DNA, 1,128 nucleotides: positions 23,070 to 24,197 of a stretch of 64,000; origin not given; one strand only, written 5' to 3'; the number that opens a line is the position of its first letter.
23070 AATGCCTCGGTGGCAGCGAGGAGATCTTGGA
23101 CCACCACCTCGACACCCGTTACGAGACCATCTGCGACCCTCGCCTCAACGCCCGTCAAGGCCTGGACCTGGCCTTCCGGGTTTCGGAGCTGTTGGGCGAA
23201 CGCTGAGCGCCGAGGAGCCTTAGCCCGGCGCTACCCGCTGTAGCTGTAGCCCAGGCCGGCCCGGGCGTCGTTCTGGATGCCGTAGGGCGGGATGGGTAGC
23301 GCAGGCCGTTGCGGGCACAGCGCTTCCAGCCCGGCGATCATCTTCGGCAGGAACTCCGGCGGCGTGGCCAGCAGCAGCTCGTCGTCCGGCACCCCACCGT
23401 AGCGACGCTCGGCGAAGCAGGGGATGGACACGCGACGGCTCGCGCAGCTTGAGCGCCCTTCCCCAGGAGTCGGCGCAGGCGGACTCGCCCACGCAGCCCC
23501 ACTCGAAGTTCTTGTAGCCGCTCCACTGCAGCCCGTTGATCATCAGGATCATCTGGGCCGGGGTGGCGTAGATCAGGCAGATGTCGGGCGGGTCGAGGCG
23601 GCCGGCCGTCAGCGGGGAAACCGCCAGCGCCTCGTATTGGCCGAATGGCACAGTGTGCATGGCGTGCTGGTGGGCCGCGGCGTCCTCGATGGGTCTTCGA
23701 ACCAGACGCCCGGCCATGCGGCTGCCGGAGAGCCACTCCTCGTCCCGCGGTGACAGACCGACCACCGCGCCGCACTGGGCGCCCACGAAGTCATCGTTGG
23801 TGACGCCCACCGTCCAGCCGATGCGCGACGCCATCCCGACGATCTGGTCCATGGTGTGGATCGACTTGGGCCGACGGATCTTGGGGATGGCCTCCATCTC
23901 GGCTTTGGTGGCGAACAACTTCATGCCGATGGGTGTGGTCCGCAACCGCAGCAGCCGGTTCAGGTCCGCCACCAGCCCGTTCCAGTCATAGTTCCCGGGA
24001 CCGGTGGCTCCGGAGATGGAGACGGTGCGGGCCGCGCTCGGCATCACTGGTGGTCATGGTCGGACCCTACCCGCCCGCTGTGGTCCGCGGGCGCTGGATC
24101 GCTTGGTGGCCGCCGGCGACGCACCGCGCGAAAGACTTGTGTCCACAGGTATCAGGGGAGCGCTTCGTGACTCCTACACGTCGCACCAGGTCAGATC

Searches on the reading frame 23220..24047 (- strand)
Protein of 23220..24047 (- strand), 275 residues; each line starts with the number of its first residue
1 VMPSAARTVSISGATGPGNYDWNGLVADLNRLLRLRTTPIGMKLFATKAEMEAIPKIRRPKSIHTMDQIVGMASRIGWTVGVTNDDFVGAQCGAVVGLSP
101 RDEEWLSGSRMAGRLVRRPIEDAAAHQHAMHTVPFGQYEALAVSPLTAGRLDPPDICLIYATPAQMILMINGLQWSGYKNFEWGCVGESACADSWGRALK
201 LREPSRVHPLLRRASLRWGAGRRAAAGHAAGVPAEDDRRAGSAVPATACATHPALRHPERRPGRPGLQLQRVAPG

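Call 14: search_protein_families(library=pfam, proteins=[window:23220-24047:-], max_evalue=0.01)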
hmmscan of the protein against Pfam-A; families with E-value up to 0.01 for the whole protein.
window:23220-24047:- (275 aa): 1 family
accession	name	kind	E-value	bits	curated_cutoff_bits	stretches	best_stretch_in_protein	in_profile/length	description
PF02596.20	DUF169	-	5.9e-28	98.6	27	1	29-205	2-175/209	Uncharacterised ArCR, COG2043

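Call 87: find_homologous_proteins(query=window:23220-24047:-, max_evalue=1e-40)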
Query window:23220-24047:- (275 aa): 6555 proteins with E <= 1e-40 among 8000 candidates; the best 120 are listed.
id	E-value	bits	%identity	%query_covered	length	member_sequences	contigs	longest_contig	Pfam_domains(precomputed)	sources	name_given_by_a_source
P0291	1.8e-182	623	100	100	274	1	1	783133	PF02596.21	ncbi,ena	-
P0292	2.1e-123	429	88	79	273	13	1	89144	PF02596.21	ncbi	ncbi:MAG: DUF169 domain-containing protein [Acidimicrobiales bacterium]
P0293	3.4e-111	389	80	79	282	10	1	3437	PF02596.21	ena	-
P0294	4.8e-110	385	81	77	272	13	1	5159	PF02596.21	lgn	-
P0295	3.2e-109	383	79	77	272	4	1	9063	PF02596.21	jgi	jgi:uncharacterized protein (DUF169 family)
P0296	5.1e-107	375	77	79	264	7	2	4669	PF02596.21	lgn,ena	-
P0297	1.1e-106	374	77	79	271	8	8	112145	PF02596.21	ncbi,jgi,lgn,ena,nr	ncbi:MAG: hypothetical protein FJW83_00050 [Actinobacteria bacterium]|nr:hypothetical protein [Actin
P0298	1.4e-105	371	75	79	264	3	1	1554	PF02596.21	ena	-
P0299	6.6e-105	369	76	79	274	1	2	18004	PF02596.21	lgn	-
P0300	3.8e-103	363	76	77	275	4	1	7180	PF02596.21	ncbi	-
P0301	6.2e-103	362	73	79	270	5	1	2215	PF02596.21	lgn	-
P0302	1.2e-102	361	73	80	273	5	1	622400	PF02596.21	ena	-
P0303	3.7e-102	360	73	79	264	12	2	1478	PF02596.21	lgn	-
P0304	4.2e-102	359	77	73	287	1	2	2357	PF02596.21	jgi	jgi:uncharacterized protein (DUF169 family)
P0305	5.3e-102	359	77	73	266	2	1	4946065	PF02596.21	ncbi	ncbi:MAG: DUF169 domain-containing protein [Ilumatobacteraceae bacterium]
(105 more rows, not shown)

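Call 88: find_encoding_contigs(protein=P0292, flank=4000, max_places=1)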
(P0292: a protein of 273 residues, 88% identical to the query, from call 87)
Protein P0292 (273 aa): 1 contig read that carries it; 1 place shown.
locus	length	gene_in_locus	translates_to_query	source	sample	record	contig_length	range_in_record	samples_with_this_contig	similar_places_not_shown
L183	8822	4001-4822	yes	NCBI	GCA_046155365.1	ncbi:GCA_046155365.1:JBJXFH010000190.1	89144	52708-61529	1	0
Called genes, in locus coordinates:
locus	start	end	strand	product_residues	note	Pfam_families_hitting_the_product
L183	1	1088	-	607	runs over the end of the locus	PF00004:AAA, PF17866:AAA_lid_6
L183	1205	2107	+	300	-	PF05496:RuvB_N (faint), PF07724:AAA_2 (weak), PF13191:AAA_16, PF13401:AAA_22, PF00004:AAA, PF07726:AAA_3 (faint), PF07728:AAA_5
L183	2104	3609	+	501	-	PF05762:VWA_CoxE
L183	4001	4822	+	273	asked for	PF02596:DUF169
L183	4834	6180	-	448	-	PF01474:DAHP_synth_2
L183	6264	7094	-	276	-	PF00140:Sigma70_r1_2, PF04542:Sigma70_r2, PF04545:Sigma70_r4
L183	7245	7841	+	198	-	PF01467:CTP_transf_like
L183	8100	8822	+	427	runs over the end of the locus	PF13399:LytR_C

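Call 89: find_encoding_contigs(protein=P0297, flank=4000, max_places=3)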
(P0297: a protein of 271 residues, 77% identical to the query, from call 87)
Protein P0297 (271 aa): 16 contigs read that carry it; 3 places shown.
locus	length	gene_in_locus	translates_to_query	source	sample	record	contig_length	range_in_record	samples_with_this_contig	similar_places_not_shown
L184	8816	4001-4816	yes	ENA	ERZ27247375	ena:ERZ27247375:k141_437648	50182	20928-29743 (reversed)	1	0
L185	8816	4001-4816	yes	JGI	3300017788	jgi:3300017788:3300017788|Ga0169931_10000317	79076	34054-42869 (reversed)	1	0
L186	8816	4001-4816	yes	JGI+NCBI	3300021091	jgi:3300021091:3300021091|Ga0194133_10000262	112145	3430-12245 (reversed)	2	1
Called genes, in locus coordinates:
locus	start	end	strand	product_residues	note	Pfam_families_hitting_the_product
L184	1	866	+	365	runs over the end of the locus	PF00696:AA_kinase, PF01472:PUA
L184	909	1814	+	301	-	PF13191:AAA_16 (weak), PF05496:RuvB_N (faint), PF13401:AAA_22 (weak), PF00004:AAA, PF07724:AAA_2 (weak), PF07726:AAA_3 (faint), PF07728:AAA_5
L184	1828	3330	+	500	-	PF05762:VWA_CoxE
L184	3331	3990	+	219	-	PF00300:His_Phos_1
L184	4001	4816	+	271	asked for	PF02596:DUF169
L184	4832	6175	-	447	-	PF01474:DAHP_synth_2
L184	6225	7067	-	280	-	PF00140:Sigma70_r1_2, PF04542:Sigma70_r2, PF04545:Sigma70_r4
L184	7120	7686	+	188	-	PF01467:CTP_transf_like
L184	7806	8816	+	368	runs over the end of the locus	PF13399:LytR_C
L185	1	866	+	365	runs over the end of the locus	PF00696:AA_kinase, PF01472:PUA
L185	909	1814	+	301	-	PF13191:AAA_16 (weak), PF05496:RuvB_N (faint), PF13401:AAA_22 (weak), PF00004:AAA, PF07724:AAA_2 (weak), PF07726:AAA_3 (faint), PF07728:AAA_5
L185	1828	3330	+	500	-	PF05762:VWA_CoxE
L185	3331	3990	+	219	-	PF00300:His_Phos_1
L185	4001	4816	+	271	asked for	PF02596:DUF169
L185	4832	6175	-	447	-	PF01474:DAHP_synth_2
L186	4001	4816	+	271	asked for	PF02596:DUF169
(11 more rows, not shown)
